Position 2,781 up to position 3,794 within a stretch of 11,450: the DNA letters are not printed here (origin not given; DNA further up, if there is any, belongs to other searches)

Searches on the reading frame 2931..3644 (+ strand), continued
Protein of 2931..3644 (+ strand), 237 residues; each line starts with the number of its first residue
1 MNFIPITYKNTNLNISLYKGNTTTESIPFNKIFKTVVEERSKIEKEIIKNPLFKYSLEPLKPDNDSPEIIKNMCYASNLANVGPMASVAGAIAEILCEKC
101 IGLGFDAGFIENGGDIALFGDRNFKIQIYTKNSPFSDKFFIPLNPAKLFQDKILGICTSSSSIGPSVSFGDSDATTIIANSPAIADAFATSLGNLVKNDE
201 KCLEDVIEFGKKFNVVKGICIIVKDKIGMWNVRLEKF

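Call 61: find_homologous_proteins(query=P0144, max_evalue=1e-20)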
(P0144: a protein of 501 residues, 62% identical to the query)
Query P0144 (501 aa): 8000 proteins with E <= 1e-20 among 8000 candidates; the best 120 are listed.
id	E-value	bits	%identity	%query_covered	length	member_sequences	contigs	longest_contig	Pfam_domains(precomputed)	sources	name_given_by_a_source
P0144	0.0e+0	1106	100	100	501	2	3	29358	PF01837.23,PF00571.34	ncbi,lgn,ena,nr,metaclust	ncbi:MAG: hypothetical protein A7315_11025 [Candidatus Altiarchaeales archaeon WOR_SM1_79]|nr:MAG: h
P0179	5.8e-226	769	68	100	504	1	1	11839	PF01837.23,PF00571.34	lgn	-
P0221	8.3e-226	769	69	100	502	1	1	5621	PF01837.23,PF00571.34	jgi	-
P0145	2.2e-224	764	68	100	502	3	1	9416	PF01837.23,PF00571.34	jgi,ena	-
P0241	4.2e-221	753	65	100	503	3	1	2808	PF01837.23,PF00571.34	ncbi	-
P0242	4.1e-220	750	66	100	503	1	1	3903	PF01837.23,PF00571.34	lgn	-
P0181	1.0e-219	749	65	100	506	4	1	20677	PF01837.23,PF00571.34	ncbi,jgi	-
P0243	1.1e-202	692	61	100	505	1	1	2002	PF01837.23,PF00571.34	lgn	-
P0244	1.1e-199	682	63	99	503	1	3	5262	PF01837.23,PF00571.34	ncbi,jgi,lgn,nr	ncbi:MAG: hypothetical protein BWK75_06100 [Candidatus Altiarchaeales archaeon A3]|nr:MAG: hypotheti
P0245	4.7e-199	680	62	99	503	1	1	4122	PF01837.23,PF00571.34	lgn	-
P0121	1.1e-198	679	62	100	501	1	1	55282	PF01837.23,PF00571.34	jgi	jgi:uncharacterized protein (DUF39 family)/CBS domain-containing protein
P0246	1.6e-198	679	63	99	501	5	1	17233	PF01837.23,PF00571.34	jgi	-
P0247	2.4e-198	678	62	99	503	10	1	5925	PF01837.23,PF00571.34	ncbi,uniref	ncbi:conserved hypothetical protein [groundwater metagenome]|uniref:CBS domain-containing protein n=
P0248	1.9e-197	675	62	99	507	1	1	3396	PF01837.23,PF00571.34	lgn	-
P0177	3.0e-197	674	61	99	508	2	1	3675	PF01837.23,PF00571.34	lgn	-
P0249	5.1e-197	674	61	99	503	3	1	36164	PF01837.23,PF00571.34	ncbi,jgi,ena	-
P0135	9.2e-197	673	61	99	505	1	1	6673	PF01837.23,PF00571.34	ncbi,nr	ncbi:MAG: homocysteine biosynthesis protein [Candidatus Altiarchaeota archaeon]|nr:homocysteine bios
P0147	6.4e-196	670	61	99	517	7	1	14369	PF01837.23,PF00571.34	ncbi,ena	-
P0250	2.1e-195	668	61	99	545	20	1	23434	PF01837.23,PF00571.34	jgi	-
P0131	9.8e-195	666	60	100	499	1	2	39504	PF01837.23,PF00571.34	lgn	-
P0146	1.1e-194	666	59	99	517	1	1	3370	PF01837.23,PF00571.34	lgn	-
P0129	1.6e-194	665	61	99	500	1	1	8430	PF01837.23,PF00571.34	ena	-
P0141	2.0e-194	665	58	99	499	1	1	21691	PF01837.23,PF00571.34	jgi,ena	-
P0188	3.7e-194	664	60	100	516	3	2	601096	PF01837.23,PF00571.34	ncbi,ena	-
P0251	7.5e-194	663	59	99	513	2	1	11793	PF01837.23,PF00571.34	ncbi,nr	ncbi:MAG: CBS domain-containing protein [Euryarchaeota archaeon]|nr:CBS domain-containing protein [E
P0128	8.1e-194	663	60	100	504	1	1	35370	PF01837.23,PF00571.34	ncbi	-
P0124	9.8e-194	663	61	100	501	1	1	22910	PF01837.23,PF00571.34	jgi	-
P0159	2.3e-193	662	60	99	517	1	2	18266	PF01837.23,PF00571.34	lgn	-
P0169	3.6e-193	661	60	100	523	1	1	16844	PF01837.23,PF00571.34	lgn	-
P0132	5.5e-193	660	59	100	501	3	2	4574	PF01837.23,PF00571.34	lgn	-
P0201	1.2e-192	659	60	100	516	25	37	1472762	PF01837.23,PF00571.34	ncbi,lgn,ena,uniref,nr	ncbi:hypothetical protein MTTB_05240 [Methanothermobacter tenebrarum]|uniref:CBS domain-containing p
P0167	2.0e-192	659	60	99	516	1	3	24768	PF01837.23,PF00571.34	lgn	-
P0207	2.2e-192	658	59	99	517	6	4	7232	PF01837.23,PF00571.34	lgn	-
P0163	2.5e-192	658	60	99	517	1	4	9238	PF01837.23,PF00571.34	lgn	-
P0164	4.5e-192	657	60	99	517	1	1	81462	PF01837.23,PF00571.34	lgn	-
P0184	5.3e-192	657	60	99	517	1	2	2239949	PF01837.23,PF00571.34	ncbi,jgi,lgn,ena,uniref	ncbi:homocysteine biosynthesis protein [Methanobacterium sp. ACI-7]|uniref:homocysteine biosynthesis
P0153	9.2e-192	656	60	99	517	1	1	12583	PF01837.23,PF00571.34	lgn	-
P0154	9.5e-192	656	60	99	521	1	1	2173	PF01837.23,PF00571.34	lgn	-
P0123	1.0e-191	656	59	100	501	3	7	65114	PF01837.23,PF00571.34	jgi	jgi:L-aspartate semialdehyde sulfurtransferase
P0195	1.2e-191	656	59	100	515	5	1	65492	PF01837.23,PF00571.34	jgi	-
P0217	1.3e-191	656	61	100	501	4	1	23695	PF01837.23,PF00571.34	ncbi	-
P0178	3.0e-191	655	60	99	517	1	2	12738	PF01837.23,PF00571.34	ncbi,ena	-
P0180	3.1e-191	655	60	99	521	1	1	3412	PF01837.23,PF00571.34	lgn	-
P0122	3.5e-191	654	59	100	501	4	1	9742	PF01837.23,PF00571.34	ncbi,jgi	-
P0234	5.5e-191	654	60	99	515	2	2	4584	PF01837.23,PF00571.34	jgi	jgi:L-aspartate semialdehyde sulfurtransferase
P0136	5.5e-191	654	60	99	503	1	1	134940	PF01837.23,PF00571.34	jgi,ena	-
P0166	5.5e-191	654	60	100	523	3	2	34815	PF01837.23,PF00571.34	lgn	-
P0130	9.4e-191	653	59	99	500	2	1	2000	PF01837.23,PF00571.34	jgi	jgi:uncharacterized protein (DUF39 family)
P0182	2.4e-190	652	59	99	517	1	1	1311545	PF01837.23,PF00571.34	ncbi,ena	-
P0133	2.7e-190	651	59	100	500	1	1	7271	PF01837.23,PF00571.34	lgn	-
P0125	5.5e-190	650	59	100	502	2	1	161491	PF01837.23,PF00571.34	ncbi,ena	-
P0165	6.4e-190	650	60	99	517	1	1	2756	PF01837.23,PF00571.34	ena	-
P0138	7.2e-190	650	58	100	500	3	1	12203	PF01837.23,PF00571.34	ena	-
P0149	9.6e-190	650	59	99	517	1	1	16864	PF01837.23,PF00571.34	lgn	-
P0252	1.0e-189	650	59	99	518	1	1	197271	PF01837.23,PF00571.34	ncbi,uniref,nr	ncbi:homocysteine biosynthesis protein [Methanobacterium alcaliphilum]|uniref:homocysteine biosynthe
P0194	1.1e-189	649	59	99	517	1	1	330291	PF01837.23,PF00571.34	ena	-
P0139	1.1e-189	649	59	100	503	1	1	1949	PF01837.23,PF00571.34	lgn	-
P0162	1.2e-189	649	59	100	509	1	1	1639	PF01837.23,PF00571.34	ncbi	-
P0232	1.2e-189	649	58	99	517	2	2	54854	PF01837.23,PF00571.34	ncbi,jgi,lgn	-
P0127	1.2e-189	649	59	100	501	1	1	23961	PF01837.23,PF00571.34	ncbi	-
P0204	1.3e-189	649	59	99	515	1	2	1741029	PF01837.23,PF00571.34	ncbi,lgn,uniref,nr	ncbi:homocysteine biosynthesis protein [Methanothermobacter sp. KEPCO-1]|uniref:homocysteine biosynt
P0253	1.3e-189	649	60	100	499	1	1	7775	PF01837.23,PF00571.34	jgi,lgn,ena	-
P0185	2.2e-189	648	59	99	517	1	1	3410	PF01837.23,PF00571.34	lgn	-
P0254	5.0e-189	647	59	99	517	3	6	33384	PF01837.23,PF00571.34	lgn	-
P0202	8.7e-189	647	59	99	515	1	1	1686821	PF01837.23,PF00571.34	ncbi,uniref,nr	ncbi:homocysteine biosynthesis protein [Methanothermobacter sp. DP]|uniref:homocysteine biosynthesis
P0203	9.5e-189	646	59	99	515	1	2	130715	PF01837.23,PF00571.34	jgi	-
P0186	1.1e-188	646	58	99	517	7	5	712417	PF01837.23,PF00571.34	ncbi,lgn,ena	-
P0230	1.2e-188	646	59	99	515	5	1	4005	PF01837.23,PF00571.34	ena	-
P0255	1.2e-188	646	60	100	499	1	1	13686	PF01837.23,PF00571.34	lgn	-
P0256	1.3e-188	646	58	99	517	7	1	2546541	PF01837.23,PF00571.34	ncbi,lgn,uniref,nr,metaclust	ncbi:homocysteine biosynthesis protein [Methanobacterium paludis]|uniref:CBS domain-containing prote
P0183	1.5e-188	646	59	99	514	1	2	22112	PF01837.23,PF00571.34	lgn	-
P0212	1.6e-188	646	59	99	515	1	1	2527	PF01837.23,PF00571.34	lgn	-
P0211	2.0e-188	645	59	99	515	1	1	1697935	PF01837.23,PF00571.34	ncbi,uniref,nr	ncbi:homocysteine biosynthesis protein [Methanothermobacter sp. THM-2]|uniref:homocysteine biosynthe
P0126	3.0e-188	645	58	100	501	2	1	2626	PF01837.23,PF00571.34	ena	-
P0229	5.2e-188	644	59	99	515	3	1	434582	PF01837.23,PF00571.34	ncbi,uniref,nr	ncbi:homocysteine biosynthesis protein [Methanothermobacter sp.]|uniref:homocysteine biosynthesis pr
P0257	5.2e-188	644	59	99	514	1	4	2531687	PF01837.23,PF00571.34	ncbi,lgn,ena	-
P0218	5.4e-188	644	59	99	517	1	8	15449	PF01837.23,PF00571.34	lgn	-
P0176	5.8e-188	644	59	99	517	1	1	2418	PF01837.23,PF00571.34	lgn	-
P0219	7.6e-188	643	59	99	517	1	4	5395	PF01837.23,PF00571.34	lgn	-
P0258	8.8e-188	643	58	99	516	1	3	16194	PF01837.23,PF00571.34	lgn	-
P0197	9.0e-188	643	57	99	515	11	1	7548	PF01837.23,PF00571.34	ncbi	ncbi:MAG: homocysteine biosynthesis protein [Methanobacterium sp.]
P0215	9.1e-188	643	59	99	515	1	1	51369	PF01837.23,PF00571.34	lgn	-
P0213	2.0e-187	642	58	99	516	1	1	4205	PF01837.23,PF00571.34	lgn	-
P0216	2.2e-187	642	59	99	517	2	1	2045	PF01837.23,PF00571.34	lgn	-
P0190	2.3e-187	642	58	99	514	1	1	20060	PF01837.23,PF00571.34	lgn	-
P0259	2.6e-187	642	58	100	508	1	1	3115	PF01837.23,PF00571.34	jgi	jgi:L-aspartate semialdehyde sulfurtransferase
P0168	3.0e-187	641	58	99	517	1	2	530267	PF01837.23,PF00571.34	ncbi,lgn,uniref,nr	ncbi:MAG: homocysteine biosynthesis protein [Methanobacterium sp.]|uniref:homocysteine biosynthesis 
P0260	3.3e-187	641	58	99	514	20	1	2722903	PF01837.23,PF00571.34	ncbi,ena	-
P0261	4.0e-187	641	58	99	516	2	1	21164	PF01837.23,PF00571.34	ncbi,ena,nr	ncbi:MAG TPA: homocysteine biosynthesis protein [Methanobacteriaceae archaeon]|nr:homocysteine biosy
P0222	4.8e-187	641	58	100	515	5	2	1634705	PF01837.23,PF00571.34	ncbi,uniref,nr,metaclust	ncbi:homocysteine biosynthesis protein [Methanothermobacter marburgensis]|uniref:CBS domain containi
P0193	5.5e-187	641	58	99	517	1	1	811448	PF01837.23,PF00571.34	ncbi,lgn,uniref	ncbi:homocysteine biosynthesis protein [Methanobacterium oryzae]|uniref:homocysteine biosynthesis pr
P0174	5.7e-187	641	58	99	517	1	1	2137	PF01837.23,PF00571.34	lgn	-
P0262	6.9e-187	640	57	99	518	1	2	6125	PF01837.23,PF00571.34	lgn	-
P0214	7.0e-187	640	58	99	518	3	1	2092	PF01837.23,PF00571.34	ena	-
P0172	7.5e-187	640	58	99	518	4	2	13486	PF01837.23,PF00571.34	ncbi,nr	ncbi:MAG: homocysteine biosynthesis protein [Methanobacteriaceae archaeon]|nr:homocysteine biosynthe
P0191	8.2e-187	640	57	100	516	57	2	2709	PF01837.23,PF00571.34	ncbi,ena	-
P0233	1.1e-186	640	58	99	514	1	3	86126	PF01837.23,PF00571.34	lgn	-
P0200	1.1e-186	640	59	99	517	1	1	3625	PF01837.23,PF00571.34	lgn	-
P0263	1.3e-186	639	59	100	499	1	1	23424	PF01837.23,PF00571.34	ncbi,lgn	-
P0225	1.4e-186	639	59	99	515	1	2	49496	PF01837.23,PF00571.34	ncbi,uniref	ncbi:homocysteine biosynthesis protein [Methanothermobacter sp.]|uniref:homocysteine biosynthesis pr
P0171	1.5e-186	639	58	99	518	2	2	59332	PF01837.23,PF00571.34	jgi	jgi:uncharacterized protein (DUF39 family)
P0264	1.6e-186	639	58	99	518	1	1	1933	PF01837.23,PF00571.34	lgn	-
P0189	2.0e-186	639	58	99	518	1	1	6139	PF01837.23,PF00571.34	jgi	jgi:uncharacterized protein (DUF39 family)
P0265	2.1e-186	639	59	99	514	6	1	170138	PF01837.23,PF00571.34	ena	-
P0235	2.2e-186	639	57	100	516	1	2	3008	PF01837.23,PF00571.34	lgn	-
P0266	2.4e-186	638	58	100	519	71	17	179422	PF01837.23,PF00571.34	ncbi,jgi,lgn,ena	jgi:uncharacterized protein (DUF39 family)/predicted transcriptional regulator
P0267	2.9e-186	638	57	99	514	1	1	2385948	PF01837.23,PF00571.34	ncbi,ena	-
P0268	2.9e-186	638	58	99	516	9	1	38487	PF01837.23,PF00571.34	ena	-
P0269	3.0e-186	638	57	99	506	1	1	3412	PF01837.23,PF00571.34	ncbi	-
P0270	3.1e-186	638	58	99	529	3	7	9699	PF01837.23,PF00571.34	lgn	-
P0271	3.7e-186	638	57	99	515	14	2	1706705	PF01837.23,PF00571.34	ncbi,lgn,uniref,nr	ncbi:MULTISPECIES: homocysteine biosynthesis protein [Methanothermobacter]|uniref:homocysteine biosy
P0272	3.8e-186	638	58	99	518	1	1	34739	PF01837.23,PF00571.34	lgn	-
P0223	4.8e-186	637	58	99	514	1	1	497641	PF01837.23,PF00571.34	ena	-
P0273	5.4e-186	637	58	99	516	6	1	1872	PF01837.23,PF00571.34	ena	-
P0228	5.7e-186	637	58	99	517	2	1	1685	PF01837.23,PF00571.34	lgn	-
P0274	6.4e-186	637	59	99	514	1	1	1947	PF01837.23,PF00571.34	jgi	jgi:L-aspartate semialdehyde sulfurtransferase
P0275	6.4e-186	637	57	99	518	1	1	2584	PF01837.23,PF00571.34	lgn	-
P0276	6.9e-186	637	59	100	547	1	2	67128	PF01837.23,PF00571.34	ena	-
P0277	8.5e-186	637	57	99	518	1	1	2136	PF01837.23,PF00571.34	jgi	-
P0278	1.1e-185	636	57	99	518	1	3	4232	PF01837.23,PF00571.34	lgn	-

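Call 62: find_encoding_contigs(protein=P0247, flank=5000, max_places=3)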
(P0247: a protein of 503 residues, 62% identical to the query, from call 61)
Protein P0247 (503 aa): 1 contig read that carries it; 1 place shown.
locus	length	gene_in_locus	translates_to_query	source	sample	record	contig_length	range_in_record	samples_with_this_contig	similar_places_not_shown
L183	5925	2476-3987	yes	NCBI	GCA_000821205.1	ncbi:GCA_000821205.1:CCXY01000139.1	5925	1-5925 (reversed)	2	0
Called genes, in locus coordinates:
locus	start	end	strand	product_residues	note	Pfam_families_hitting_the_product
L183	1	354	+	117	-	?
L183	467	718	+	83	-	-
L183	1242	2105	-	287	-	-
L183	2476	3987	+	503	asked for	PF01837:HcyBio, PF00571:CBS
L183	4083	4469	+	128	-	PF09383:NIL, PF00037:Fer4 (weak), PF13237:Fer4_10, PF12838:Fer4_7, PF13187:Fer4_9, PF25160:LdpA_Fe-S-bd (weak), PF12837:Fer4_6 (weak), PF00037:Fer4, +6 more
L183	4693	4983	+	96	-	PF21473:OB_Ssb-like, PF01336:tRNA_anti-codon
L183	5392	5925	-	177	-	?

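Call 63: find_encoding_contigs(protein=P0244, flank=5000, max_places=3)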
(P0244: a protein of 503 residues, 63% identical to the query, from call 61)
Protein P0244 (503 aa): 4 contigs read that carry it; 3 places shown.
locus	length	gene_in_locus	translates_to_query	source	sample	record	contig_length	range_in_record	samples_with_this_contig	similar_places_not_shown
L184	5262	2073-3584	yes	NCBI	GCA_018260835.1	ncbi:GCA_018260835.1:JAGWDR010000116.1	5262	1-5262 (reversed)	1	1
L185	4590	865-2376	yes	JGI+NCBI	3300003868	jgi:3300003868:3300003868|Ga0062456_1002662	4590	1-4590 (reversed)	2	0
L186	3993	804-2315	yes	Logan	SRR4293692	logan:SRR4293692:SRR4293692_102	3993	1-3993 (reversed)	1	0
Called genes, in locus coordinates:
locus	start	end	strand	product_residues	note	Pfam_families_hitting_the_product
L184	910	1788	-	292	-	-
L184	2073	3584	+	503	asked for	PF01837:HcyBio, PF00571:CBS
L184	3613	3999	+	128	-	PF09383:NIL, PF00037:Fer4 (weak), PF13237:Fer4_10, PF12797:Fer4_2 (weak), PF12838:Fer4_7, PF13187:Fer4_9, PF12797:Fer4_2 (weak), PF00037:Fer4, +5 more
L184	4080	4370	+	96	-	PF21473:OB_Ssb-like, PF01336:tRNA_anti-codon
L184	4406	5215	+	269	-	PF01946:Thi4, PF00890:FAD_binding_2 (weak), PF01266:DAO, PF01494:FAD_binding_3 (weak), PF07992:Pyr_redox_2, PF12831:FAD_oxidored, PF13450:NAD_binding_8 (weak)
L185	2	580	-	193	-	?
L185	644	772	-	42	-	-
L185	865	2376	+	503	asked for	PF01837:HcyBio, PF00571:CBS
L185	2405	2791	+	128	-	PF09383:NIL, PF00037:Fer4 (weak), PF13237:Fer4_10, PF12797:Fer4_2 (weak), PF12838:Fer4_7, PF13187:Fer4_9, PF12797:Fer4_2 (weak), PF00037:Fer4, +5 more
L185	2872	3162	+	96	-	PF21473:OB_Ssb-like, PF01336:tRNA_anti-codon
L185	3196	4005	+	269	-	PF01946:Thi4, PF00890:FAD_binding_2 (weak), PF01266:DAO, PF01494:FAD_binding_3 (weak), PF07992:Pyr_redox_2, PF12831:FAD_oxidored, PF13450:NAD_binding_8 (weak)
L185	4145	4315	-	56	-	-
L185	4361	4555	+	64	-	-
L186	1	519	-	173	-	?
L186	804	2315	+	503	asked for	PF01837:HcyBio, PF00571:CBS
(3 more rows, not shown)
